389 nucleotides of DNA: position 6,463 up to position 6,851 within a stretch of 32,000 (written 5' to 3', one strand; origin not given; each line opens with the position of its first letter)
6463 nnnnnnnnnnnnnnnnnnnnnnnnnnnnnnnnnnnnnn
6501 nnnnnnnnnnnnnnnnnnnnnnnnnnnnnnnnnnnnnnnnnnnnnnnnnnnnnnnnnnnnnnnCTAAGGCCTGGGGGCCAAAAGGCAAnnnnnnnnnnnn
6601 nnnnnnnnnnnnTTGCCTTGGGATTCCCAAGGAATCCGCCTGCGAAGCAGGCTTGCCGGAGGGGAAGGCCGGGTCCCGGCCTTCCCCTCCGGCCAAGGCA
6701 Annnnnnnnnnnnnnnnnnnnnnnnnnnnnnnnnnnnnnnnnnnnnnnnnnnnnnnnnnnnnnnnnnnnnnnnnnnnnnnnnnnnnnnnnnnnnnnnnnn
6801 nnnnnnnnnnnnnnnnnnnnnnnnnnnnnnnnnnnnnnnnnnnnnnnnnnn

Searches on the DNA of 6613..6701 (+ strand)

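Call 86: build_rna_model(alignment_id=A9, structure=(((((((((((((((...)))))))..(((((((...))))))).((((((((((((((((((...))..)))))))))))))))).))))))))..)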
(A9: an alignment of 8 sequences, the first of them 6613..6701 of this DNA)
Model R1 built from alignment A9 (8 sequences, 97 columns); structure: as given.
model positions 91; base pairs 40; branch points 2; effective number of sequences 1.54; information 0.627 bits per position. Calibrated on 0.2 Mb of random sequence (short: E-values are rough).
structure used (alignment columns):
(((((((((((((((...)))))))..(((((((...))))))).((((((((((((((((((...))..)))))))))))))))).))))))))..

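Call 87: search_with_rna_model(model_id=R1, sources=[window, L001, L002, L003, L203, L204, L205, L206, L207, L209, L210, L130], max_evalue=1, make_alignment=true)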
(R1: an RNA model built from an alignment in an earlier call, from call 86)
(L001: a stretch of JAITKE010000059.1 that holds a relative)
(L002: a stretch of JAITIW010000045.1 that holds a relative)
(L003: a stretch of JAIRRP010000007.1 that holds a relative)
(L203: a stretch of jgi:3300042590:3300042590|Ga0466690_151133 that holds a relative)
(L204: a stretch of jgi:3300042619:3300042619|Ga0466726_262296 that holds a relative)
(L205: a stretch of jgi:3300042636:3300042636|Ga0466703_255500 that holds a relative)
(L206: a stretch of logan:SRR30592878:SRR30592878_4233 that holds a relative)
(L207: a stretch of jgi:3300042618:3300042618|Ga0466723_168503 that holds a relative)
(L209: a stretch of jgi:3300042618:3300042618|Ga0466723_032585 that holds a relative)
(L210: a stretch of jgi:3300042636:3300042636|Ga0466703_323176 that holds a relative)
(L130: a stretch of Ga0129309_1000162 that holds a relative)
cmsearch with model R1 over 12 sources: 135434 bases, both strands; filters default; matches with E-value up to 1: 31.
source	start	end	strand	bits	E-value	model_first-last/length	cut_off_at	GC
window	17606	17696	+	98.1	7.3e-20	1-91/91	no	0.7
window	20232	20322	-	92.1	1.8e-18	1-91/91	no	0.68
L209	168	260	+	85.6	5.3e-17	1-91/91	no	0.73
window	6613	6701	+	83.8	1.4e-16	1-91/91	no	0.67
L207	4292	4379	-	79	1.7e-15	1-91/91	no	0.61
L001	2941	3032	+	78.6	2.1e-15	1-91/91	no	0.72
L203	474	568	-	76.3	7.2e-15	1-91/91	no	0.63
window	13006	13099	+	74.1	2.3e-14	1-91/91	no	0.59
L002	4264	4362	-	55.2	4.9e-10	1-91/91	no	0.62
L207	8987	9085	-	55.2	4.9e-10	1-91/91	no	0.62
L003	5338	5431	-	52.9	1.7e-09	1-91/91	no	0.72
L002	8617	8716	+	52.2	2.4e-09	1-91/91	no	0.52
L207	13340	13439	+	52.2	2.4e-09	1-91/91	no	0.52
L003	5482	5552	-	49.9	7.8e-09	1-91/91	no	0.46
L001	24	124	-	37.6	5e-06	1-91/91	no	0.71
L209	2539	2603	-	37.5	5.3e-06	29-91/91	5'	0.77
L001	2941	3032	-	32.5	7.7e-05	1-91/91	no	0.72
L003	5338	5431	+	26.3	0.002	1-91/91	no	0.72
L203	470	530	+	26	0.0023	1-91/91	no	0.57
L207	4292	4379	+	23.7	0.0079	1-91/91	no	0.61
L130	12742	12837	+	21.9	0.02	1-91/91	no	0.69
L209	2526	2595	+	20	0.055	1-91/91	no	0.76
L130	12723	12794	-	19.2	0.083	1-91/91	no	0.79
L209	165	234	-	18.2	0.14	1-91/91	no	0.74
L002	4298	4362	+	15.9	0.47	1-91/91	no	0.68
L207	9021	9085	+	15.9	0.47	1-91/91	no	0.68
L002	8617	8685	-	14.5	0.97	1-91/91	no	0.59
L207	13340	13408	-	14.5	0.97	1-91/91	no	0.59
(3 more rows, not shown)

Alignment A10: 31 matches aligned to the model, 187 columns, each read 5' to 3' on its own strand. Consensus structure (alignment columns), stored with it:
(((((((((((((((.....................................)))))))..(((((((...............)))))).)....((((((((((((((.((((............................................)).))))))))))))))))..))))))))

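Call 89: search_with_rna_model(model_id=R1, sources=[L004, L005, L006, L007, L008, L009, L010, L011, L012, L013, L014, L015, L016, L017, L018, L019, L020, L021, L022, L023, L024, L025, L026, L027, L028, L029, L030, L031, L032, L033, L034, L035, L036, L037, L038, L039, L040, L041, L042, L043, L044, L045, L046, L047, L048, L049, L050, L051, L052, L053, L054, L055, L056, L057, L058, L059, L060, L061, L062, L063, L064, L065, L066, L067, L068, L069, L070, L071, L072, L073, L074, L075, L076, L077, L078, L079, L080, L082, L083, L084, L085, L086, L087, L088, L089, L090, L091, L092, L093, L094, L095, L096, L097, L098, L099, L100, L101, L102, L103, L104], max_evalue=1)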
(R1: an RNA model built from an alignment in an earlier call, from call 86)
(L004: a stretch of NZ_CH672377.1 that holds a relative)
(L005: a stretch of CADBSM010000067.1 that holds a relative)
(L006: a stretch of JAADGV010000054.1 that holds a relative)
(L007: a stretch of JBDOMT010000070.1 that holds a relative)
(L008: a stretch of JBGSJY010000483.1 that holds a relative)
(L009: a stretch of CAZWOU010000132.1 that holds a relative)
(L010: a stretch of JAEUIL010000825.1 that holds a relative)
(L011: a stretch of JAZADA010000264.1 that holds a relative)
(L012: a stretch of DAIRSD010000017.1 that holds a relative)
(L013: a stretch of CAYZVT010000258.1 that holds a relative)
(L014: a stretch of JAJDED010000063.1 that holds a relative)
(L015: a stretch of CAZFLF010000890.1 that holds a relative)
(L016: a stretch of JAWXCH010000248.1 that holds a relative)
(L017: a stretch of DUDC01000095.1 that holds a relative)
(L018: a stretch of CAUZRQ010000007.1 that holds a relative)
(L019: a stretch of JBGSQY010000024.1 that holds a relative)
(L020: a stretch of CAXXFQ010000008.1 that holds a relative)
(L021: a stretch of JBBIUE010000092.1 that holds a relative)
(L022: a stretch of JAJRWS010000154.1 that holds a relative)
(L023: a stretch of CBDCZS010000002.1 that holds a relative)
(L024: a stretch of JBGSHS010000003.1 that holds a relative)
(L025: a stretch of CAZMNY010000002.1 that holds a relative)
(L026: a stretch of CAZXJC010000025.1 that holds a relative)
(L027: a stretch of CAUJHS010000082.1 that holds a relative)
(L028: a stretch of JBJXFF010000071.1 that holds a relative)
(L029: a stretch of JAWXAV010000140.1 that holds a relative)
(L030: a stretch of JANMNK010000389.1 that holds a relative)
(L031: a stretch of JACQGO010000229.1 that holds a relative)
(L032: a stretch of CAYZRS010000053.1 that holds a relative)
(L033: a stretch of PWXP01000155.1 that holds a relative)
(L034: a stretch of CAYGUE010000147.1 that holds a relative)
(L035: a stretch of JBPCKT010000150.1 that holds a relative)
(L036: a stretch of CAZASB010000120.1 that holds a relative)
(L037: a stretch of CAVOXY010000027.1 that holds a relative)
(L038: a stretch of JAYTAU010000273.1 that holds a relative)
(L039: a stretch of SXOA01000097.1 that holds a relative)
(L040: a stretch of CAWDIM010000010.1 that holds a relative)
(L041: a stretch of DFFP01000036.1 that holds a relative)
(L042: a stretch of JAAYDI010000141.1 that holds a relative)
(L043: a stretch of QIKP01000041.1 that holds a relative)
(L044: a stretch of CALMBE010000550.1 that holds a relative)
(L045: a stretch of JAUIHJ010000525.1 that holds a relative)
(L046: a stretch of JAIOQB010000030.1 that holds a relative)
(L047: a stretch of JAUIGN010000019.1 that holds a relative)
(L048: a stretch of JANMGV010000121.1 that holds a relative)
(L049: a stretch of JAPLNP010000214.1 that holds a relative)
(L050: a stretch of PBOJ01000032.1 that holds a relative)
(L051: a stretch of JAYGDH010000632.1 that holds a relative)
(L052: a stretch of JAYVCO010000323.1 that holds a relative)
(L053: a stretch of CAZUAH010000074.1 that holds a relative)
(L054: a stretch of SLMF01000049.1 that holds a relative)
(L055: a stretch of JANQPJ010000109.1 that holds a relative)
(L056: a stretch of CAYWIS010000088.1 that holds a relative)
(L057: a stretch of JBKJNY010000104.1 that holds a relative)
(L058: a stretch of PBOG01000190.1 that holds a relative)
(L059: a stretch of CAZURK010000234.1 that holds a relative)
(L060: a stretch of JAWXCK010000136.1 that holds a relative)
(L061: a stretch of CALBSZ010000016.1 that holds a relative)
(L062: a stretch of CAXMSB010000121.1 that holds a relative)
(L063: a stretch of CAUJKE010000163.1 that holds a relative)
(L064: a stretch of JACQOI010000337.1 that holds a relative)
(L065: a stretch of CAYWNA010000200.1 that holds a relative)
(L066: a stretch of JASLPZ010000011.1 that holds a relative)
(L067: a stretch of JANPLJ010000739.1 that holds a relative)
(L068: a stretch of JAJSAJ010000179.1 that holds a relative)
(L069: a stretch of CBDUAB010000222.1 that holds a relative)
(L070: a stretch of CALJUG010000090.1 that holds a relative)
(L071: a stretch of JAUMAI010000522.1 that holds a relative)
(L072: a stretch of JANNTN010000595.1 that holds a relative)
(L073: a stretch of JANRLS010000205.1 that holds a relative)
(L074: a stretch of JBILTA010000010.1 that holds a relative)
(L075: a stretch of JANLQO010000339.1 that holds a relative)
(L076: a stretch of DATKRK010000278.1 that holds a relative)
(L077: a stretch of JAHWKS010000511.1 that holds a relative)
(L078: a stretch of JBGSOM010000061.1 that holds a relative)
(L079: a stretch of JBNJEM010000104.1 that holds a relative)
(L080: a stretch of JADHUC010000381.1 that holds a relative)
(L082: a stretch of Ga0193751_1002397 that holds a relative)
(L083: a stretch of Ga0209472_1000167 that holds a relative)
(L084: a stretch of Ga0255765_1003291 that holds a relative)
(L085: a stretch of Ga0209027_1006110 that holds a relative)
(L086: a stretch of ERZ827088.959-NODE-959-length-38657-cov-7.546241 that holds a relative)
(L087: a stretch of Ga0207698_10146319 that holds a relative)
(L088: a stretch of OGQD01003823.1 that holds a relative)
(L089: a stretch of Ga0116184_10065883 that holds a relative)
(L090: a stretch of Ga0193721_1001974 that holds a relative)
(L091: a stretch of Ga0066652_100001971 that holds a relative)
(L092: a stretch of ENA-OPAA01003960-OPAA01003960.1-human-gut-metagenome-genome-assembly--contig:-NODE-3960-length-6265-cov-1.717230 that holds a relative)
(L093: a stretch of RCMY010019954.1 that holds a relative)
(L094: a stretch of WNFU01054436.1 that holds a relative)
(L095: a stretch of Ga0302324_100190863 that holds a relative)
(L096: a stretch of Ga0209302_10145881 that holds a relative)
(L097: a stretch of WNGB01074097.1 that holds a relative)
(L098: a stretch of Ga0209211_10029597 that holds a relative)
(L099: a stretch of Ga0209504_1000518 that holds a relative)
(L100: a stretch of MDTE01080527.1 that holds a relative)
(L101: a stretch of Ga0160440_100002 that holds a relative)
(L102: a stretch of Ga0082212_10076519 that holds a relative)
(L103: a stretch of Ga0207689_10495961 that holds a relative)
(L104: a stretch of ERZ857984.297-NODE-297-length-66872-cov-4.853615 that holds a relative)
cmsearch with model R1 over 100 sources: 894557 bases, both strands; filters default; matches with E-value up to 1: 7.
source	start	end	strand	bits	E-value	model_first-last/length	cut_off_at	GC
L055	6730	6793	-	25.8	0.017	1-91/91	no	0.58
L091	1565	1663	+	22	0.12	1-91/91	no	0.71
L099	4909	5057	+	21.7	0.15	1-91/91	no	0.61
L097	1188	1289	+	20.1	0.35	1-91/91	no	0.72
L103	126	187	-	19.5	0.48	1-91/91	no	0.69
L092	3032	3115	-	19.1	0.58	1-91/91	no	0.62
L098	5522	5581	-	19.1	0.6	1-91/91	no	0.68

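Call 90: search_with_rna_model(model_id=R1, sources=[L105, L106, L107, L108, L109, L110, L111, L112, L113, L114, L115, L116, L117, L118, L119, L120, L121, L122, L123, L124, L125, L126, L127, L128, L129, L130, L131, L132, L133, L134, L135, L136, L137, L138, L139, L140, L141, L142, L143, L144, L145, L146, L147, L148, L149, L150, L151, L152, L153, L154, L155, L156, L157, L158, L159, L160, L161, L162, L163, L164, L165, L166, L167, L168, L169, L170, L171, L172, L173, L174, L175, L176, L177, L178, L179, L180, L181, L182, L183, L184, L185, L186, L187, L188, L189, L190, L191, L192, L193, L194, L195, L196, L197, L198, L199, L200, L201], max_evalue=1)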
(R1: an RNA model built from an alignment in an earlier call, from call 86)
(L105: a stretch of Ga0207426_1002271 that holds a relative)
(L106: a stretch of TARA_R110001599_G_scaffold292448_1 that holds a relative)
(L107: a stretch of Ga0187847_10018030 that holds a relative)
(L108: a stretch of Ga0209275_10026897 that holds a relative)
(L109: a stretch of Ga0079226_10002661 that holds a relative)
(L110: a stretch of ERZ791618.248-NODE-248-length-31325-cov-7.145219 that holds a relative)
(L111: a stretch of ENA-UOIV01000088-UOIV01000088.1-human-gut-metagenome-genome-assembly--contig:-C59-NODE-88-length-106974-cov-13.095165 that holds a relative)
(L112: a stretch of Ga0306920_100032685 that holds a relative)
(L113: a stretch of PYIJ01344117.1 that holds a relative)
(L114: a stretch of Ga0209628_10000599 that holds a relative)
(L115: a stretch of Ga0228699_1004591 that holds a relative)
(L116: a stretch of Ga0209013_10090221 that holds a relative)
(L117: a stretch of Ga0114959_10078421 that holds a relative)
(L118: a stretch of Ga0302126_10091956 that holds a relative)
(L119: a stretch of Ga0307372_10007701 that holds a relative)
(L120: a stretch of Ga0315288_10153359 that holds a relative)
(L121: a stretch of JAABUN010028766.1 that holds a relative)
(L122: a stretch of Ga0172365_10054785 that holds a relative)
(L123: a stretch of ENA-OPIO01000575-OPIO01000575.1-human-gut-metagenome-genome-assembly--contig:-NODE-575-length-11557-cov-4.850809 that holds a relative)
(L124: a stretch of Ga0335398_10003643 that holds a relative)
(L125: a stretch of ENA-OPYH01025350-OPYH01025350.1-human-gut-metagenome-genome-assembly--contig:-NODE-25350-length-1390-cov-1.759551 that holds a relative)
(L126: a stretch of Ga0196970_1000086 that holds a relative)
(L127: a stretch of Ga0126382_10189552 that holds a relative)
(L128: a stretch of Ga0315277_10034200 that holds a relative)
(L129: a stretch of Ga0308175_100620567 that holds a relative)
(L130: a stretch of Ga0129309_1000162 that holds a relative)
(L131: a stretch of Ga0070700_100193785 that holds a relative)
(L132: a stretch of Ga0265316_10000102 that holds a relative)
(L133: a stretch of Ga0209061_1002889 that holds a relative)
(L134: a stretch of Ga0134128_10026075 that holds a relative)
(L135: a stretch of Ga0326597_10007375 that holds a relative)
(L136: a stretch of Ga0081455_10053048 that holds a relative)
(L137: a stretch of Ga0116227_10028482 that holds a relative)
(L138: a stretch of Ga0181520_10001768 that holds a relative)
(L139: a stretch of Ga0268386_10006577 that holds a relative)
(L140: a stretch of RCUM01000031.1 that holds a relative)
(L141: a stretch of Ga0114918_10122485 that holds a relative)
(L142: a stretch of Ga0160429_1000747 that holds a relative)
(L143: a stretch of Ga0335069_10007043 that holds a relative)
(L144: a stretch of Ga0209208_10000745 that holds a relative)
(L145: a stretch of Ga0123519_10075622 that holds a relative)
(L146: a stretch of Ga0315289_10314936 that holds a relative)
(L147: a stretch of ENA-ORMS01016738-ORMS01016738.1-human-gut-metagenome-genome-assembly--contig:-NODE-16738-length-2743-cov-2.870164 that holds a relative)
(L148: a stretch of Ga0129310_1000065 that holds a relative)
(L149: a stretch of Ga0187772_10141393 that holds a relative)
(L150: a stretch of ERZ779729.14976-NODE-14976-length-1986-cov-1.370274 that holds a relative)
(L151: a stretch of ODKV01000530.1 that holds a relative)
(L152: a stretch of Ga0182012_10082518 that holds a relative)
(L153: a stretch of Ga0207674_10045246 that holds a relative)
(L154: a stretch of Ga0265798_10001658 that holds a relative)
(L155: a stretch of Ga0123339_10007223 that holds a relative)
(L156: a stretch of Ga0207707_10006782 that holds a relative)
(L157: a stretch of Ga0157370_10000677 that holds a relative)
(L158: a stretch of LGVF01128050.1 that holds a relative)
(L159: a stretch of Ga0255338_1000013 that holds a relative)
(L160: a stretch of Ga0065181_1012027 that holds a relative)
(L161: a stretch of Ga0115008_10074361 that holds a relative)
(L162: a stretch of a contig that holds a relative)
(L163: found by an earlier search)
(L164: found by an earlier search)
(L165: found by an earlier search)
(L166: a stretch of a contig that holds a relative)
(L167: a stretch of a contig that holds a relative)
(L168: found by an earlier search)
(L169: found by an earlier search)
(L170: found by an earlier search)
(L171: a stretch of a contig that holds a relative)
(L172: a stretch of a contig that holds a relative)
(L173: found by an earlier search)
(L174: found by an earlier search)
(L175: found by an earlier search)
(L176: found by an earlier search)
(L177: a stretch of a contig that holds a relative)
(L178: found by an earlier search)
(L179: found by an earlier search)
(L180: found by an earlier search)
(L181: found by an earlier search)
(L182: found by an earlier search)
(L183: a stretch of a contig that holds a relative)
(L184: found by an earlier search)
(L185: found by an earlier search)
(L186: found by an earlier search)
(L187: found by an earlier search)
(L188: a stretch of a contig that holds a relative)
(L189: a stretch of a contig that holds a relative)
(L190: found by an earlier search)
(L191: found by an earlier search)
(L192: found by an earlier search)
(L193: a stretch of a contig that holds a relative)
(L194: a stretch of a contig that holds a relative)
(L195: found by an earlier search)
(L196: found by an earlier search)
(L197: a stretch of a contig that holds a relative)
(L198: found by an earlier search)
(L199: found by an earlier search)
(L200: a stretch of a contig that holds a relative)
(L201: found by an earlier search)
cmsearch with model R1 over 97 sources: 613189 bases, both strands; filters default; matches with E-value up to 1: 34.
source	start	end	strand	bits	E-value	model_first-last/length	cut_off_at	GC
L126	2078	2159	+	29.7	0.0015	1-91/91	no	0.77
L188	1154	1230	+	28.2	0.0033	1-91/91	no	0.62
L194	197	284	-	26.7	0.0072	9-83/91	no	0.72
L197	2619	2701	+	26.1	0.01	1-91/91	no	0.61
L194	215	292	+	26.1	0.01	1-91/91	no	0.69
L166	1393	1492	-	25.5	0.014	1-91/91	no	0.52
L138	2152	2246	-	25.3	0.015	1-91/91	no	0.77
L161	539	648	-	22.9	0.055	1-91/91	no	0.69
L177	3891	3972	-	22.7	0.06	1-91/91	no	0.76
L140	1974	2059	-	22.5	0.067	1-91/91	no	0.51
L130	12742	12837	+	21.9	0.09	1-91/91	no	0.69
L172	2881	2973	+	21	0.15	1-91/91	no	0.67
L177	3892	3971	+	20.6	0.18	1-91/91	no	0.77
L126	2050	2138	-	20.2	0.22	1-91/91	no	0.74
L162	6064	6159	+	20.1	0.23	1-91/91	no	0.62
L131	291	346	+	19.6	0.3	1-91/91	no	0.64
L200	1765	1869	-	19.5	0.32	1-91/91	no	0.43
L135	9031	9113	+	19.4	0.33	1-91/91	no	0.72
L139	7610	7704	-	19.3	0.36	1-91/91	no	0.68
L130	12723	12794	-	19.2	0.38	1-91/91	no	0.79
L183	4536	4599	-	19.1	0.39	1-91/91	no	0.5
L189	433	530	-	19.1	0.39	1-91/91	no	0.72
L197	2619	2692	-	18.6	0.51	1-91/91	no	0.64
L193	1485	1556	-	18.4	0.56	1-91/91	no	0.71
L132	2183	2273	-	18.4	0.57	1-91/91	no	0.69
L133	8839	8914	-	18.3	0.6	1-91/91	no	0.74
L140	2014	2098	+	18.3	0.6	1-91/91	no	0.58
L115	223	282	-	18.2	0.66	1-91/91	no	0.72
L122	1280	1365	+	18.1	0.66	1-91/91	no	0.45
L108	2384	2438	-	18.1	0.68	1-91/91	no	0.76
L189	478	518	+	17.6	0.9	1-91/91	no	0.78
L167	1637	1697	-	17.6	0.9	1-91/91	no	0.7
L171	12930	13005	+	17.5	0.95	1-91/91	no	0.66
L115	223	282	+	17.4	0.96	1-91/91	no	0.72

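Call 91: search_with_rna_model(model_id=R1, sources=[window, L001, L003, L203, L207, L209], max_evalue=5e-7, make_alignment=true)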
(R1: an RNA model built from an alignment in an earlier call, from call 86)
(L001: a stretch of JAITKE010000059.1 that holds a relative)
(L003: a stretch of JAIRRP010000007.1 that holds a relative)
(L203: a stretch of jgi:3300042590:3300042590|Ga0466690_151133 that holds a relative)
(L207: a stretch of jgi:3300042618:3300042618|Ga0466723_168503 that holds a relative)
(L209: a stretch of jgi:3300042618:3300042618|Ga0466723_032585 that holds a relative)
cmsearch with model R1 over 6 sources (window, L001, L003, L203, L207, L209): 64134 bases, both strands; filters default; matches with E-value up to 5e-7: 12.
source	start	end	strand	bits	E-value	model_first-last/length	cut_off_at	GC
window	17606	17696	+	98.1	3.4e-20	1-91/91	no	0.7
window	20232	20322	-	92.1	8.3e-19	1-91/91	no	0.68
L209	168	260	+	85.6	2.5e-17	1-91/91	no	0.73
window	6613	6701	+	83.8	6.6e-17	1-91/91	no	0.67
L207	4292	4379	-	79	8.1e-16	1-91/91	no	0.61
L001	2941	3032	+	78.6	1e-15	1-91/91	no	0.72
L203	474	568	-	76.3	3.4e-15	1-91/91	no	0.63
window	13006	13099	+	74.1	1.1e-14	1-91/91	no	0.59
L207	8987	9085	-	55.2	2.3e-10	1-91/91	no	0.62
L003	5338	5431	-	52.9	7.9e-10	1-91/91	no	0.72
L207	13340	13439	+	52.2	1.1e-09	1-91/91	no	0.52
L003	5482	5552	-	49.9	3.7e-09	1-91/91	no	0.46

Alignment A11: 12 matches aligned to the model, 119 columns, each read 5' to 3' on its own strand. Consensus structure (alignment columns), stored with it:
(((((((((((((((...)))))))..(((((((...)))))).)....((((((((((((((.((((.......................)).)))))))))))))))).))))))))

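Call 100: search_with_rna_model(model_id=R1, sources=[L211, L212, L213, L214, L215, L216, L217, L218], max_evalue=1)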
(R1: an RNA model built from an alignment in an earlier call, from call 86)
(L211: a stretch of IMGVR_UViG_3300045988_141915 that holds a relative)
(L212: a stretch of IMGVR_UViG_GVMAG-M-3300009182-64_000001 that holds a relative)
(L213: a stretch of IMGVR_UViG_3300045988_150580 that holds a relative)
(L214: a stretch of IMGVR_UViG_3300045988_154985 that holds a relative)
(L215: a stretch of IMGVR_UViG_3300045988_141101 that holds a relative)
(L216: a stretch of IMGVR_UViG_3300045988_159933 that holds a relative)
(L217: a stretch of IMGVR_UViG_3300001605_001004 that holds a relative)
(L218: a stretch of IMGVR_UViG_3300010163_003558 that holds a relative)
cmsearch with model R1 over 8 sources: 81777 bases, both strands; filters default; matches with E-value up to 1: 3.
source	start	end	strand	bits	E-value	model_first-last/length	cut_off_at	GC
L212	343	447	-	19.5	0.043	1-91/91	no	0.43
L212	472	576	-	19.5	0.043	1-91/91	no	0.43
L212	5778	5843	-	14.8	0.5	1-91/91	no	0.47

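Call 101: search_with_rna_model(model_id=R1, source=window, filters=off, max_evalue=5)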
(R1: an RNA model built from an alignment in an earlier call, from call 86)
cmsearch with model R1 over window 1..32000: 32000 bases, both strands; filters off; matches with E-value up to 5: 20.
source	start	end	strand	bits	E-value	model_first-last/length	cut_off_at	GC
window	17606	17696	+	98.1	1.7e-20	1-91/91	no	0.7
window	20232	20322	-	92.1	4.1e-19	1-91/91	no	0.68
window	6613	6701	+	83.8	3.3e-17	1-91/91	no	0.67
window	13006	13099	+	74.1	5.3e-15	1-91/91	no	0.59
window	20232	20322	+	37.9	1.1e-06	1-91/91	no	0.68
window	17606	17696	-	35.1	4.5e-06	1-91/91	no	0.7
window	6648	6706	-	29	0.00011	1-91/91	no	0.76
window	13006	13099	-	25.4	0.00077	1-91/91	no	0.59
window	4128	4226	+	23.3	0.0023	1-91/91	no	0.7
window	10195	10297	+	19.4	0.018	1-91/91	no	0.73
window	24147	24226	+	12.8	0.57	1-91/91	no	0.61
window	2233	2327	-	11.9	0.93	1-91/91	no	0.66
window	22933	22993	-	11.1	1.4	1-91/91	no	0.67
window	13938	14009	+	10.1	2.4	1-91/91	no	0.57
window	13938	14009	-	9.6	3.1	1-91/91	no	0.57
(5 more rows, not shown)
